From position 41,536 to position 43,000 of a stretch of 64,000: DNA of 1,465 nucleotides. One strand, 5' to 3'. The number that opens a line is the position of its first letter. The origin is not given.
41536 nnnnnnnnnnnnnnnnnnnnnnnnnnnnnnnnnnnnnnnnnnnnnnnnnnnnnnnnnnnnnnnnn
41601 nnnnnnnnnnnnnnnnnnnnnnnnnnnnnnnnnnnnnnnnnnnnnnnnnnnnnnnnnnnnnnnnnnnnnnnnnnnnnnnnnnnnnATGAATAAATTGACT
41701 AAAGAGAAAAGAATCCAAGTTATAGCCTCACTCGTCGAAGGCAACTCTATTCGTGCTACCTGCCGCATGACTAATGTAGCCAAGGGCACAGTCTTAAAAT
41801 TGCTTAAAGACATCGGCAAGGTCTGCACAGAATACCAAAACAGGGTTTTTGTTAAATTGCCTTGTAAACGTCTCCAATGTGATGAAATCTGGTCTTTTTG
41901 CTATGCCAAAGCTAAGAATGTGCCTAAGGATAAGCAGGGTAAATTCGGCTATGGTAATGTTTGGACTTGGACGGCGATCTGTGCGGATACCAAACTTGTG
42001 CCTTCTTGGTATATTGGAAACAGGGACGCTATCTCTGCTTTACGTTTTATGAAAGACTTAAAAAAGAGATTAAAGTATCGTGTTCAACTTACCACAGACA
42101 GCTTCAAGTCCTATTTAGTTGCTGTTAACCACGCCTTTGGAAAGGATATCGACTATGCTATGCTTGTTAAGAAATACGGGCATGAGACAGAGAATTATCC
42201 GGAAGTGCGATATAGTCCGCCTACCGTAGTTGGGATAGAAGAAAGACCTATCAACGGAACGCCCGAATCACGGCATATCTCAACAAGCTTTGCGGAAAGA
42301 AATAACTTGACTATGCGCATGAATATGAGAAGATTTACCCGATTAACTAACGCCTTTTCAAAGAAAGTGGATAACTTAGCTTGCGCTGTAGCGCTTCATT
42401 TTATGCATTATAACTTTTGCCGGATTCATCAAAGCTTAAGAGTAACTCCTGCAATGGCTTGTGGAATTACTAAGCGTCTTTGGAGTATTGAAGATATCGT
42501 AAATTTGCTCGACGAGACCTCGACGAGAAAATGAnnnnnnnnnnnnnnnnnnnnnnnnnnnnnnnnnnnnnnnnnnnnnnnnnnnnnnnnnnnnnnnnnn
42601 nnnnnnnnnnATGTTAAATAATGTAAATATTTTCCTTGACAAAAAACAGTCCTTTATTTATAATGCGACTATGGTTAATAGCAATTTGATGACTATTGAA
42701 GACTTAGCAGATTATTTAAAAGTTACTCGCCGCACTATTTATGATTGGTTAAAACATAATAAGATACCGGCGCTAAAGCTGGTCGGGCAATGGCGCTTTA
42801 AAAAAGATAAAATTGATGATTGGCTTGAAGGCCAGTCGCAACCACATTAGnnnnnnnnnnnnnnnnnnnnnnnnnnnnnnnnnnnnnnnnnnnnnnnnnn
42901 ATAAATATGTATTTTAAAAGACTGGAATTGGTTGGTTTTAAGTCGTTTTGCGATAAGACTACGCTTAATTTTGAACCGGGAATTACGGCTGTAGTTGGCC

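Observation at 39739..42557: IS1-family transposon with perfect target-site duplication carrying four cargo genes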

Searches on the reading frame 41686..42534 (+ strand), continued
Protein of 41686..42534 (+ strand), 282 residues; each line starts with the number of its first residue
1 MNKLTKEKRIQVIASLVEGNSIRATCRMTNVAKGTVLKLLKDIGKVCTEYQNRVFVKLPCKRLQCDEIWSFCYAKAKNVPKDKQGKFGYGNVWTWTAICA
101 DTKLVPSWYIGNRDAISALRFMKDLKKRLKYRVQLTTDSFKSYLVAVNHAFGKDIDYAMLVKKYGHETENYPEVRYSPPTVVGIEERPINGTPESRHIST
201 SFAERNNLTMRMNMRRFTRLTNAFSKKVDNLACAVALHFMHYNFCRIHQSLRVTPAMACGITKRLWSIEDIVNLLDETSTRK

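Call 89: get_annotated_region(hit=H1, flank=4000)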
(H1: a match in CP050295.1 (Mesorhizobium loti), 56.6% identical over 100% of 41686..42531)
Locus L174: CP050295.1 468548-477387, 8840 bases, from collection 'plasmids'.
description: Mesorhizobium loti strain 582 plasmid p_1, complete sequence
organism: Mesorhizobium loti (NCBI taxid 381)
taxonomy: Bacteria; Pseudomonadota; Alphaproteobacteria; Hyphomicrobiales; Phyllobacteriaceae; Mesorhizobium; Mesorhizobium loti
host: -; source: Oxytropis kamtschatica,cell culture,root nodule; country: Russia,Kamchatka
typing (MOB-suite, as given by PLSDB): non-mobilizable; mating-pair formation MPF_T
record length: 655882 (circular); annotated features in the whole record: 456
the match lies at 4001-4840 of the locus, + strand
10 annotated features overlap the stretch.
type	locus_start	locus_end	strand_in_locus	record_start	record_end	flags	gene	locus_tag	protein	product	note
CDS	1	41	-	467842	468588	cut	-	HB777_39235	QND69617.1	Crp/Fnr family transcriptional regulator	-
CDS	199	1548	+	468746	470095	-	hemN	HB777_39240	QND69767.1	oxygen-independent coproporphyrinogen III oxidase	-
CDS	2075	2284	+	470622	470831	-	-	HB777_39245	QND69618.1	histone H1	-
CDS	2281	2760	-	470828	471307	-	-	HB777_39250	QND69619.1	hypothetical protein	-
CDS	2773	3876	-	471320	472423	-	-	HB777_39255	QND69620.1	helix-turn-helix domain-containing protein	-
CDS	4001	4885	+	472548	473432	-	-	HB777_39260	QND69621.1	IS1 family transposase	-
CDS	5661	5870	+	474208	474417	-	-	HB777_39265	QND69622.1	hypothetical protein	-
CDS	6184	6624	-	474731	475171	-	-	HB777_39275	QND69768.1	hypothetical protein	-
CDS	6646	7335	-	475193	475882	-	-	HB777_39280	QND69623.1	DsbA family protein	-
CDS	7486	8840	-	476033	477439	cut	-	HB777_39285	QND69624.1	dicarboxylate/amino acid:cation symporter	-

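Call 105: search_protein_families(library=pfam, alignment_id=A5, max_evalue=0.0001)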
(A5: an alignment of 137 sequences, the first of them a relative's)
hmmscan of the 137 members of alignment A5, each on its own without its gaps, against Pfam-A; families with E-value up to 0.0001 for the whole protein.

A. member 1, L061:3910-5604:- (565 aa): 2 families
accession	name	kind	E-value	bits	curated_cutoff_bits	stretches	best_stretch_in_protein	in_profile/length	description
PF03235.19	GmrSD_N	-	1.5e-27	97.5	33.2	1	20-237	2-199/199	GmrSD restriction endonuclease, N-terminal domain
PF07510.16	GmrSD_C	-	1.2e-23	83.9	23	1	423-557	2-137/138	GmrSD restriction endonucleases, C-terminal domain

B. families by the number of members that match (of 137 scanned): 58 families (the first 25 are shown)
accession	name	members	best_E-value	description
PF01381.28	HTH_3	20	3e-14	Helix-turn-helix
PF13560.12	HTH_31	11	3.7e-10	Helix-turn-helix domain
PF06114.19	Peptidase_M78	8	2.5e-20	IrrE N-terminal-like domain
PF12844.13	HTH_19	8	2.1e-11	Helix-turn-helix domain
PF10546.14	P63C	7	3.7e-35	P63C domain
PF01972.22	SDH_protease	6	1.1e-16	ClpP-like SDH-type serine proteinase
PF13443.12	HTH_26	6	5.8e-09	Cro/C1-type HTH DNA-binding domain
PF02452.23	PemK_toxin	3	1.5e-25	PemK-like, MazF-like toxin of type II toxin-antitoxin system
PF00227.31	Proteasome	3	1.5e-12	Proteasome subunit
PF13744.12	HTH_37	3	1.2e-08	Helix-turn-helix domain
PF01555.25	N6_N4_Mtase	2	1.3e-29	DNA methylase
PF13304.12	AAA_21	2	2.1e-22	AAA domain, putative AbiEii toxin, Type IV TA system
PF13175.12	AAA_15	2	9.2e-18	AAA ATPase domain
PF01936.24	NYN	2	5e-16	NYN domain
PF13476.12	AAA_23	2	2.4e-10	AAA domain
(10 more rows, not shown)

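Call 106: search_protein_families(library=padloc, alignment_id=A5, max_evalue=0.00001)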
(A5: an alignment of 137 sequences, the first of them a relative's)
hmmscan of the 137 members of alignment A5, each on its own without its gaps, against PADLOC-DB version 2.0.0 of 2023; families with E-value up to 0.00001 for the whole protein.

A. member 1, L061:3910-5604:- (565 aa): 26 families (the best 25 are shown)
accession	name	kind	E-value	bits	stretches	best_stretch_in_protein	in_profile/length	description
PDLC04157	HEC-06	-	2.8e-144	479.8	1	6-564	2-556/558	-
PDLC04155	HEC-06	-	5e-124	412.8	1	11-564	4-559/562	-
PDLC02700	Orf5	-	1.1e-108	362.4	1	18-563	2-555/555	Orf5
PDLC04154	HEC-06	-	3.2e-105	350.9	1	15-564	10-565/569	-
PDLC02687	Orf5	-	2.1e-79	265.7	1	26-548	16-543/543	Orf5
PDLC02693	Orf5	-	3.8e-53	179.3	1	26-563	7-542/543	Orf5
PDLC02695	Orf5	-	8.3e-49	164.5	1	15-561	6-599/601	Orf5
PDLC02701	Orf5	-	3.5e-38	129.5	2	28-254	20-270/596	Orf5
PDLC02691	Orf5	-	5.1e-36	122.4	1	12-563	3-579/579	Orf5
PDLC04156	HEC-06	-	1.6e-34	117.4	1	27-551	20-548/562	-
PDLC02698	Orf5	-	1.8e-32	110.9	1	27-562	19-570/573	Orf5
PDLC02686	Orf5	-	1.1e-29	101.4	2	22-238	13-239/566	Orf5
PDLC02690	Orf5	-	5.6e-28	96.1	2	28-245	10-220/531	Orf5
PDLC02692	Orf5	-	1e-27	95.1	1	26-563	6-556/558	Orf5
PDLC02688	Orf5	-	1.8e-21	74.4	1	29-298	11-291/554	Orf5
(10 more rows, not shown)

B. families by the number of members that match (of 137 scanned): 248 families (the first 25 are shown)
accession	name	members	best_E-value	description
PDLC03982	PD-Lambda-2_B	9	4.4e-47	-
PDLC02926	HTH_VI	8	4.5e-13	-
PDLC03948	RmrA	7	8e-81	-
PDLC03954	RmrA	7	4.5e-65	-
PDLC04141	capP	7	5.3e-19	capP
PDLC03949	RmrA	6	1e-146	-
PDLC03946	RmrA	6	8.9e-120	-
PDLC03952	RmrA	6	5.2e-75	-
PDLC03947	RmrA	6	3.5e-73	-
PDLC03955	RmrA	6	2.8e-70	-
PDLC03944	RmrA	6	3e-68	-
PDLC03945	RmrA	6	6e-46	-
PDLC03951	RmrA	5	3.1e-78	-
PDLC03950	RmrA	5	1.3e-71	-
PDLC03953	RmrA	5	5.5e-64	-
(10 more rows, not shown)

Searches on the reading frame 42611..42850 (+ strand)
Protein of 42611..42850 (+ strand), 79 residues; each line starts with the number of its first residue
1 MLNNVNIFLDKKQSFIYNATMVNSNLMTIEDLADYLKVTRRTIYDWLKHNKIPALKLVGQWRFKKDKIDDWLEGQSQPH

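Call 3: search_protein_families(library=pfam, proteins=[window:42611-42850:+], max_evalue=0.1)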
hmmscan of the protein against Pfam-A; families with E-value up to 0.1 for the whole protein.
window:42611-42850:+ (79 aa): 19 families
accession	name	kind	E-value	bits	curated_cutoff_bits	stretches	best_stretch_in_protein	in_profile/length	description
PF12728.13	HTH_17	-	3.4e-17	62.9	27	1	26-76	1-51/51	Helix-turn-helix domain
PF13384.12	HTH_23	-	4.7e-05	23.5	24.6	1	27-49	18-40/50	Homeodomain-like domain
PF07022.19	Phage_CI_repr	-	0.00018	22.2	22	1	30-57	16-43/65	Bacteriophage CI repressor helix-turn-helix domain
PF08279.18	HTH_11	-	0.0004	20.7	25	1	24-44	13-33/55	HTH domain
PF13022.12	HTH_Tnp_1_2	-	0.0012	19.3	27.9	1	9-51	8-51/122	Helix-turn-helix of insertion element transposase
PF15943.11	YdaS_toxin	-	0.0019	18.4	30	1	31-54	13-37/65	Bacterial toxin YdaS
PF01381.28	HTH_3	-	0.0023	18.4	23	1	26-54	9-37/55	Helix-turn-helix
PF03374.19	ANT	-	0.0026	18.5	25.3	1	16-69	13-67/108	Phage antirepressor protein KilAC domain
PF00376.29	MerR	-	0.0036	17.5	28.2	1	28-57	1-31/38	MerR family regulatory protein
PF16677.11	GP3_package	-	0.0037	17.8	29.4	1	20-51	27-58/105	DNA-packaging protein gp3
PF01710.22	HTH_Tnp_IS630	-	0.0082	16.6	21.3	1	29-62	21-54/119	Transposase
PF13411.12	MerR_1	-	0.013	16.1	21.6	1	27-56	1-30/69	MerR HTH family regulatory protein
PF13518.12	HTH_28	-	0.03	14.8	25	1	27-49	13-35/52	Helix-turn-helix domain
PF04936.17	DUF658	-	0.05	13.8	24.4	1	27-54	15-42/186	Protein of unknown function (DUF658)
PF01978.25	TrmB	-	0.072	13.4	25.6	1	20-48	16-44/68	Sugar-specific transcriptional regulator TrmB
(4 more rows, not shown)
